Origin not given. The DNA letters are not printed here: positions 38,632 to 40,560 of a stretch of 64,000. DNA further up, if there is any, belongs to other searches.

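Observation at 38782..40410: UbiA-type prenyltransferase fused to an extra N-terminal polytopic membrane domain, encoded at the tail of the dnaA-dnaN operon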

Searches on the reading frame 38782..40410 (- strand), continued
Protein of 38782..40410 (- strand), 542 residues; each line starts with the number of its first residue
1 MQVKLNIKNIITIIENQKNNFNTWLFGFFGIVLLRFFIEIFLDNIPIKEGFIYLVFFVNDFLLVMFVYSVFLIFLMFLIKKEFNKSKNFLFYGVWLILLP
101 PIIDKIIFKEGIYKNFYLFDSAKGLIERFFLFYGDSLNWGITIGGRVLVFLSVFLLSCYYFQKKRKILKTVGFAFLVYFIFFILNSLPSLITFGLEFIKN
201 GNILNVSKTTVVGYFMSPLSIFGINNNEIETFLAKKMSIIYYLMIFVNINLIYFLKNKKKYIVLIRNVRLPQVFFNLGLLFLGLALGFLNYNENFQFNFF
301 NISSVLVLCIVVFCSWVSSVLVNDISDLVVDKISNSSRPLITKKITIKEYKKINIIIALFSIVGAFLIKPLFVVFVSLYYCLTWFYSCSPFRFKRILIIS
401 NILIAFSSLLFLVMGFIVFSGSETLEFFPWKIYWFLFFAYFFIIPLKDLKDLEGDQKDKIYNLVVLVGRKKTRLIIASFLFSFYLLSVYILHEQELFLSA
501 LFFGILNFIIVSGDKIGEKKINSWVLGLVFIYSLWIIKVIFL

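Call 27: fold_search(model_id=the predicted structure, library=pdb)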
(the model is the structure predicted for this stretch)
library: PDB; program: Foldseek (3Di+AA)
matches with E <= 10: 104; with E <= 0.001: 11
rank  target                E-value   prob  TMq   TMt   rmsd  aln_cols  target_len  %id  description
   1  6m31_A                7.1e-05  1.00  0.34  0.58   5.7       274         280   20  Structural and Functional Insights into an Archaeal Lipid Synthase (released 2021-02-03)
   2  7bpu_A                1.1e-04  1.00  0.34  0.58   5.7       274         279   20  Structural and mechanistic insights into the biosynthesis of Digeranylgeranylglyceryl phosphate synthase in membranes (released 2021-04-14)
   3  4tq5                  3.9e-04  1.00  0.37  0.68   5.8       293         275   18  Structure of a UbiA homolog from Archaeoglobus fulgidus (released 2014-07-16)
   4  4tq4_C                4.0e-04  1.00  0.36  0.63   6.0       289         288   19  Structure of a UbiA homolog from Archaeoglobus fulgidus bound to DMAPP and Mg2+ (released 2014-07-16)
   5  4tq3_B                4.2e-04  1.00  0.37  0.66   6.0       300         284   20  Structure of a UbiA homolog from Archaeoglobus fulgidus bound to GPP and Mg2+ (released 2014-07-16)
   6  4tq6_A                4.5e-04  1.00  0.35  0.66   5.9       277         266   18  Structure of a UbiA homolog from Archaeoglobus fulgidus bound to Cd2+ (released 2014-07-16)
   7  4od5_A                5.2e-04  1.00  0.41  0.75   4.0       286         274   16  Substrate-bound structure of a UbiA homolog from Aeropyrum pernix K1 (released 2014-03-19)
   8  4tq4_D                5.2e-04  1.00  0.38  0.65   5.0       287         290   19  Structure of a UbiA homolog from Archaeoglobus fulgidus bound to DMAPP and Mg2+ (released 2014-07-16)
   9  4od4_A                6.1e-04  1.00  0.40  0.72   4.2       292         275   16  Apo structure of a UbiA homolog from Aeropyrum pernix K1 (released 2014-03-19)
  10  4tq4_B                7.6e-04  1.00  0.36  0.63   6.1       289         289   19  Structure of a UbiA homolog from Archaeoglobus fulgidus bound to DMAPP and Mg2+ (released 2014-07-16)
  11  4tq4_A                8.8e-04  1.00  0.36  0.64   5.9       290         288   19  Structure of a UbiA homolog from Archaeoglobus fulgidus bound to DMAPP and Mg2+ (released 2014-07-16)
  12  4tq3_A                1.3e-03  1.00  0.38  0.67   5.8       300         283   20  Structure of a UbiA homolog from Archaeoglobus fulgidus bound to GPP and Mg2+ (released 2014-07-16)
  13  4tq6_B                1.5e-03  1.00  0.35  0.66   6.0       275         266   17  Structure of a UbiA homolog from Archaeoglobus fulgidus bound to Cd2+ (released 2014-07-16)
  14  8j8j_A                8.9e-03  1.00  0.38  0.65   5.4       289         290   15  Membrane bound PRTase, C3 symmetry, donor bound (released 2024-02-07)
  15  8djk_B                2.7e-02  1.00  0.38  0.68   4.4       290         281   17  HMGCR-UBIAD1 Complex State 2 (released 2022-08-03)
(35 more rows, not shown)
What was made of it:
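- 38782..39639 (-): UbiA-superfamily prenyltransferase domain, aa 258-542, nine TM helices. It begins with the conserved N267-x-R269-x-P junction motif. Foldseek probability 1.0 to 6m31, 4tq3-6, 4od5, 8j8j and 8djk (call 27).
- On UbiA prenyltransferase superfamily (PF01040): Foldseek gives probability 1.0 and TM (target-normalised) 0.58-0.75 to 6m31, 4tq3-6 and 4od5 (call 27).
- The DPPR synthase fold is matched (call 27).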

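Call 41: find_related_loci(query=A3, collection=genome_contigs, flank=10000)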
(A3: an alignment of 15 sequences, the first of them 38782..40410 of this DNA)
Query A3 (542 aa) in genome_contigs; peptide patterns used: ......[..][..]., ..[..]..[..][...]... (x = any residue, [..] = any of these).
399 stretches matched a pattern; 130 encode a relative of the query (tblastn E <= 1e-3); the best 80 are kept; 80 distinct loci.
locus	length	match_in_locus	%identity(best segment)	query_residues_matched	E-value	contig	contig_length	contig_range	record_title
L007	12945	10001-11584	70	15-542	0e+0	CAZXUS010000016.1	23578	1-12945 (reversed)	MAG TPA_asm: uncultured Bdellovibrionales bacterium isolate SRP191223_co1_52 genome assembly, contig: NODE_1840_length_2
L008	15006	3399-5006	48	6-542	1e-126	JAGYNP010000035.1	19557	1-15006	MAG: Candidatus Moraniibacteriota bacterium isolate M55B148 k51_2452275_flag_0_multi_23.7670_len_19557, whole genome sho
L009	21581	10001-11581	45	14-537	2e-124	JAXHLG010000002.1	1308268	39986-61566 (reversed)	MAG: Candidatus Moraniibacteriota bacterium isolate Salar_de_Ascotan_soil_MAG_ASO1 contig_5779_polypolish, whole genome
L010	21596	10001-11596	39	11-541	1e-109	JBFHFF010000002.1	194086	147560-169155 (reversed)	MAG: Candidatus Moraniibacteriota bacterium isolate Mix_sand07.2021.05.G.119 k141_2982836_length_194086_cov_148.9998, wh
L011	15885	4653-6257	38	8-541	1e-108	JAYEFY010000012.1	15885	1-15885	MAG: Patescibacteria group bacterium isolate MAG260 MAG260_12, whole genome shotgun sequence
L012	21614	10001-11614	41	6-542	7e-106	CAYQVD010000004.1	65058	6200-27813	MAG TPA_asm: uncultured Bdellovibrionales bacterium isolate SRP191223_co1_93 genome assembly, contig: NODE_232_length_65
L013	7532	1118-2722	36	8-541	3e-105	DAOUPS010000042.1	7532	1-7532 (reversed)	MAG TPA_asm: bacterium isolate CSMAG_106 CSMAG_106_k127_5038309_length_7532_cov_12.0000, whole genome shotgun sequence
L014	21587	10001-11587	37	14-541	2e-103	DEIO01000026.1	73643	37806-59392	MAG TPA_asm: Patescibacteria group bacterium UBA2772 UBA2772_contig_5213, whole genome shotgun sequence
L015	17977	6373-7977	32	6-541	8e-89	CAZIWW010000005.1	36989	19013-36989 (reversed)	MAG TPA_asm: uncultured Bdellovibrionales bacterium isolate binchicken_co19_439 genome assembly, contig: NODE_1454_lengt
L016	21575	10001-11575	32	7-532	3e-88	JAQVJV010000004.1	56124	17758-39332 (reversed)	MAG: Candidatus Moraniibacteriota bacterium isolate STE_71 NODE_947_length_56124_cov_9.597996_Sandtown_E, whole genome s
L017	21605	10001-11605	34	6-541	6e-87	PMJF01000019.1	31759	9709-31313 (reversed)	MAG: Candidatus Moraniibacteriota bacterium isolate fen_1326 73.20120600_E3D.118_contig_10000, whole genome shotgun sequ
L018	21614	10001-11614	33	6-542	7e-84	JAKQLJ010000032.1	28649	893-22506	MAG: bacterium isolate USDV_maxbin.175 k141_1666811, whole genome shotgun sequence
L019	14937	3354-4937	33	4-532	1e-83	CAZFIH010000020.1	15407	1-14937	MAG TPA_asm: uncultured Bdellovibrionales bacterium isolate SRP141376_co2_5 genome assembly, contig: NODE_7653_length_15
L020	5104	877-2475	32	1-534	1e-83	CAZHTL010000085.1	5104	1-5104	MAG TPA_asm: uncultured Bdellovibrionales bacterium isolate SRP231805_co4_149 genome assembly, contig: k141_111272, whol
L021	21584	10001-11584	32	6-534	5e-83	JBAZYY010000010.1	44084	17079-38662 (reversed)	MAG: Parcubacteria group bacterium isolate SO_2017_GW1_93 NODE_4105_length_44084_cov_4.707623_OW334_2017, whole genome s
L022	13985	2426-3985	33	14-534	9e-83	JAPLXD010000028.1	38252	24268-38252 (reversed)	MAG: Candidatus Moraniibacteriota bacterium isolate LacPavin_0818_WC55_MAG_45_10 LacPavin_0818_WC55_scaffold_165235, who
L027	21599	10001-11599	32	1-534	2e-80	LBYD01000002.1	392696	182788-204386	MAG: Candidatus Moranbacteria bacterium GW2011_GWC2_40_12 UT79_C0002, whole genome shotgun sequence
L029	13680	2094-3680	33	7-537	5e-80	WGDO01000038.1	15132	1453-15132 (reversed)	MAG: Patescibacteria group bacterium isolate S145_42 k151_22689, whole genome shotgun sequence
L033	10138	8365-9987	33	3-540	7e-79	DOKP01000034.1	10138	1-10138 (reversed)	MAG TPA_asm: Candidatus Moraniibacteriota bacterium isolate UBA9337 contig_701, whole genome shotgun sequence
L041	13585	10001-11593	32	3-534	1e-76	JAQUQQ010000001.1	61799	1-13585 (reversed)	MAG: Candidatus Moraniibacteriota bacterium isolate STD1_53 NODE_943_length_61799_cov_9.390388_Sandtown_D1, whole genome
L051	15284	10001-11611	30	9-541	1e-68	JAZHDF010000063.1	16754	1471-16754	MAG: Candidatus Moraniibacteriota bacterium isolate Bin13Zod NODE_409_length_16754_cov_15.912749, whole genome shotgun s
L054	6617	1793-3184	35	70-533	2e-65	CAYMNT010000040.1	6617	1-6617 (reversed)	MAG TPA_asm: uncultured Bdellovibrionales bacterium isolate SRP144503_co3_323 genome assembly, contig: NODE_5350_length_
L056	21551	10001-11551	31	26-542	2e-75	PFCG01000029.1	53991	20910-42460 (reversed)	MAG: Candidatus Moranbacteria bacterium CG10_big_fil_rev_8_21_14_0_10_35_21 CG10_8_21_14_0.10_scaffold_342_c, whole geno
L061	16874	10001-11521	26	11-528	4e-41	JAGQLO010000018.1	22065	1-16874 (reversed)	MAG: Candidatus Doudnabacteria bacterium isolate HKST-UBA18 NODE_18_length_22065_cov_8.554621, whole genome shotgun sequ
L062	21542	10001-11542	27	6-521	4e-39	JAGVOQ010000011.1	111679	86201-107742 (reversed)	MAG: Candidatus Omnitrophota bacterium isolate DeMMO3_19 c_000000045899, whole genome shotgun sequence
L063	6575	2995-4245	26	99-519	3e-38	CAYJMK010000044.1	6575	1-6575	MAG TPA_asm: uncultured Candidatus Saccharibacteria bacterium isolate ERP125453_co1_1 genome assembly, contig: NODE_1510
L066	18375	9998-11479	26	6-521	5e-36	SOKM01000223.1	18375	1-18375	MAG: Candidatus Cloacimonadota bacterium isolate E44_bin80 NODE_997_length_18375_cov_7.688592, whole genome shotgun sequ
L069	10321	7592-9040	25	8-480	2e-33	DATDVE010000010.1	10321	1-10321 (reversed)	MAG TPA_asm: Candidatus Paceibacterota bacterium isolate SMAG_U8076 k141_1029910, whole genome shotgun sequence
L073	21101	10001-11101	30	141-519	4e-32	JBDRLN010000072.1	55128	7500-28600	MAG: Candidatus Omnitrophota bacterium isolate MEGAHIT-group-1.780 k141_8716920, whole genome shotgun sequence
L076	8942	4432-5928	24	7-497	2e-31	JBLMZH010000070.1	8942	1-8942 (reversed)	MAG: Acidobacteriaceae bacterium isolate MAG208 PRJNA951521_bin64_renamed_69, whole genome shotgun sequence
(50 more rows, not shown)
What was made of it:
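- Tried and rejected: The narrower alignment A3 worked (call 41).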

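Call 58: list_cluster_members(proteins=[P0001, P0139, P0020, P0031])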
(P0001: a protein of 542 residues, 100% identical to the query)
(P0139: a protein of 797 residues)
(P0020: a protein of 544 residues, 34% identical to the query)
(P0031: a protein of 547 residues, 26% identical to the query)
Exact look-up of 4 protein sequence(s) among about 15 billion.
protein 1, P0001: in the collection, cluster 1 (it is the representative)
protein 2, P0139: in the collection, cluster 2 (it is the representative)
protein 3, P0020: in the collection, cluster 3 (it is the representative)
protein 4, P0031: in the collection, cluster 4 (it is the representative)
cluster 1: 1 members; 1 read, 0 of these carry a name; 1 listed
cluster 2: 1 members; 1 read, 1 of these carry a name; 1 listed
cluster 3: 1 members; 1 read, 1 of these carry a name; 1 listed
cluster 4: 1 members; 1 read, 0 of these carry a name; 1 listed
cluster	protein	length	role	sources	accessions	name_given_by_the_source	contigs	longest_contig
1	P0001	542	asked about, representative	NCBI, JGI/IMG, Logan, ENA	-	-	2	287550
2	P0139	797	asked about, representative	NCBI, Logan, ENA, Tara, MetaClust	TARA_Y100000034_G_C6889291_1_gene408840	strand:- start:50 stop:2443 length:2394 start_codon:yes stop_codon:yes gene_type:complete | TARA_039_MES_0.1-0.22_C6889291_1_gene408840 COG5621 ""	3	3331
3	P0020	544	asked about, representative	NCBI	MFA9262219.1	MAG: UbiA family prenyltransferase [Undibacterium sp.]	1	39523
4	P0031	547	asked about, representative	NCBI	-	-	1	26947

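Call 59: find_encoding_contigs(protein=P0001, flank=1000, max_places=2)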
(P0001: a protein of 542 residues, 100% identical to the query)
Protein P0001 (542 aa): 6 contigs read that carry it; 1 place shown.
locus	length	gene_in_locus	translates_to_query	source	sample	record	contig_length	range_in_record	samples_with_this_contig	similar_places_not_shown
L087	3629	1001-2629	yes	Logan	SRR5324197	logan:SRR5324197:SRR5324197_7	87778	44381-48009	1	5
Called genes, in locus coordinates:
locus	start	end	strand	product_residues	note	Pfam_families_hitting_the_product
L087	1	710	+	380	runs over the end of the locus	PF00712:DNA_pol3_beta, PF02767:DNA_pol3_beta_2, PF02768:DNA_pol3_beta_3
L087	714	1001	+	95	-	PF05258:DciA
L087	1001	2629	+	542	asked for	PF01040:UbiA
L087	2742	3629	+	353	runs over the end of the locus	PF18884:TSP3_bac (faint)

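Call 64: search_solved_structures(query=A1, max_evalue=10, show_alignments=1)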
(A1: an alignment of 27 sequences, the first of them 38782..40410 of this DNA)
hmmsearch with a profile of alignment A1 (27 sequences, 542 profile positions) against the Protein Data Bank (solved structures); distinct sequences matched with E-value up to 10: 8.
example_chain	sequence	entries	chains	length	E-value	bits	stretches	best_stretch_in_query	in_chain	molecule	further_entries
6m31_A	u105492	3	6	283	1e-18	70.5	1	275-502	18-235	Digeranylgeranylglyceryl phosphate synthase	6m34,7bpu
4tq3_A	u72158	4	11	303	2.6e-18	69.2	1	309-541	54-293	Prenyltransferase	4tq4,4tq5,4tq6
9sau_C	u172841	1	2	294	3.7e-13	52.2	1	315-481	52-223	Chlorophyll a synthase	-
9sas_C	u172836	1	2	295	3.7e-13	52.2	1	315-481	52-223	Chlorophyll a synthase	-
8j8j_D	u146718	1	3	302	2.1e-07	33.2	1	263-415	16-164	Decaprenyl-phosphate phosphoribosyltransferase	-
4od4_A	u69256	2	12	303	0.00011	24.2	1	304-472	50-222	4-hydroxybenzoate octaprenyltransferase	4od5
8djk_B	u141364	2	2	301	0.0026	19.7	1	409-535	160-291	UbiA prenyltransferase domain-containing protein 1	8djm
8j8k_A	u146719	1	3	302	0.037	15.9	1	263-415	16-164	Decaprenyl-phosphate phosphoribosyltransferase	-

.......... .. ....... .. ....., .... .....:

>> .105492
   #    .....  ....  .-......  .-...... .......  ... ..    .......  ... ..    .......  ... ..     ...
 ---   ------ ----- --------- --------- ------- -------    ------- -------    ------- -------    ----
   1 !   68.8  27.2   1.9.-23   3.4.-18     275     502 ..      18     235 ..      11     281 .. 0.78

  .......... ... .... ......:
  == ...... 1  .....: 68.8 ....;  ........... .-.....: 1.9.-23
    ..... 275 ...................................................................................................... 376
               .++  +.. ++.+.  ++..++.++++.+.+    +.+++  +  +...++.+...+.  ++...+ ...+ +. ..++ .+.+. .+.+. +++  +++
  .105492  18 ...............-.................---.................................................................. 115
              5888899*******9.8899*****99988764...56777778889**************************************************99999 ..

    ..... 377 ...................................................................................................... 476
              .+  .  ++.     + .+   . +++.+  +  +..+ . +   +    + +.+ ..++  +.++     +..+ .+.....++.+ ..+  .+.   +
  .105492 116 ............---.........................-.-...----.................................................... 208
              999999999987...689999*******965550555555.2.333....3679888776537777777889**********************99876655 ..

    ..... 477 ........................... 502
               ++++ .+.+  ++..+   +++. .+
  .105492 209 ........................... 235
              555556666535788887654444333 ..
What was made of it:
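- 38782..39639 (-): The profile against PDB sequences scores DGGGPS 70.5, AfUbiA 69.2 and ChlG 52.2 bits (call 64).
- Closest known: AfUbiA, the Archaeoglobus fulgidus UbiA homologue of unknown substrate. Same: The fold match covers the whole C-half (calls 27, 64).
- Closest known: Decaprenyl-phosphate phosphoribosyltransferase. Same: It has the UbiA fold and the Asp-rich motifs (calls 27, 64).
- AfUbiA (69 bits) and chlorophyll synthase (52 bits) score comparably (call 64). Profile similarity to DPPR synthase is weak (33 bits, against 70 for DGGGPS; call 64).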

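Call 75: search_protein_families(library=pfam, alignment_id=A4, max_evalue=0.00001)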
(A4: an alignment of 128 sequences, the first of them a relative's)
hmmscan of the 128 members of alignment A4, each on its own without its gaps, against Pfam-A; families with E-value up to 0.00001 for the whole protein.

A. member 1, L060:3230-4048:+ (272 aa): 1 family
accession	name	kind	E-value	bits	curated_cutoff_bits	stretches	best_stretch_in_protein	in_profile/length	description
PF01978.25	TrmB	-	1.8e-19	69.7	25.6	1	16-80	3-67/68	Sugar-specific transcriptional regulator TrmB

B. families by the number of members that match (of 128 scanned): 149 families (the first 25 are shown)
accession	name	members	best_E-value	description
PF13860.13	FlgD_ig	7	3.3e-11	FlgD Ig-like domain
PF00398.26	RrnaAD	6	2.3e-51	Ribosomal RNA adenine dimethylase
PF00580.27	UvrD-helicase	3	2.6e-87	UvrD/REP helicase N-terminal domain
PF13361.12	UvrD_C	3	1e-73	UvrD-like helicase C-terminal domain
PF01435.24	Peptidase_M48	3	7.8e-34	Peptidase family M48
PF13245.12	AAA_19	3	1.3e-24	AAA domain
PF13538.12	UvrD_C_2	3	5.1e-11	UvrD-like helicase C-terminal domain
PF18962.6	Por_Secre_tail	3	2.7e-08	Secretion system C-terminal sorting domain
PF03486.20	HI0933_like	2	7e-84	HI0933-like protein Rossmann domain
PF19289.4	PmbA_TldD_3rd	2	6.1e-58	PmbA/TldA metallopeptidase C-terminal domain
PF02545.19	Maf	2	8.2e-55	Maf-like protein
PF00348.22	polyprenyl_synt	2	4.4e-52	Polyprenyl synthetase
PF00515.34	TPR_1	2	9.4e-39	Tetratricopeptide repeat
PF22780.1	HI0933_like_1st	2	1.4e-38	HI0933-like protein barrel and H2TH domain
PF07719.23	TPR_2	2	3.4e-35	Tetratricopeptide repeat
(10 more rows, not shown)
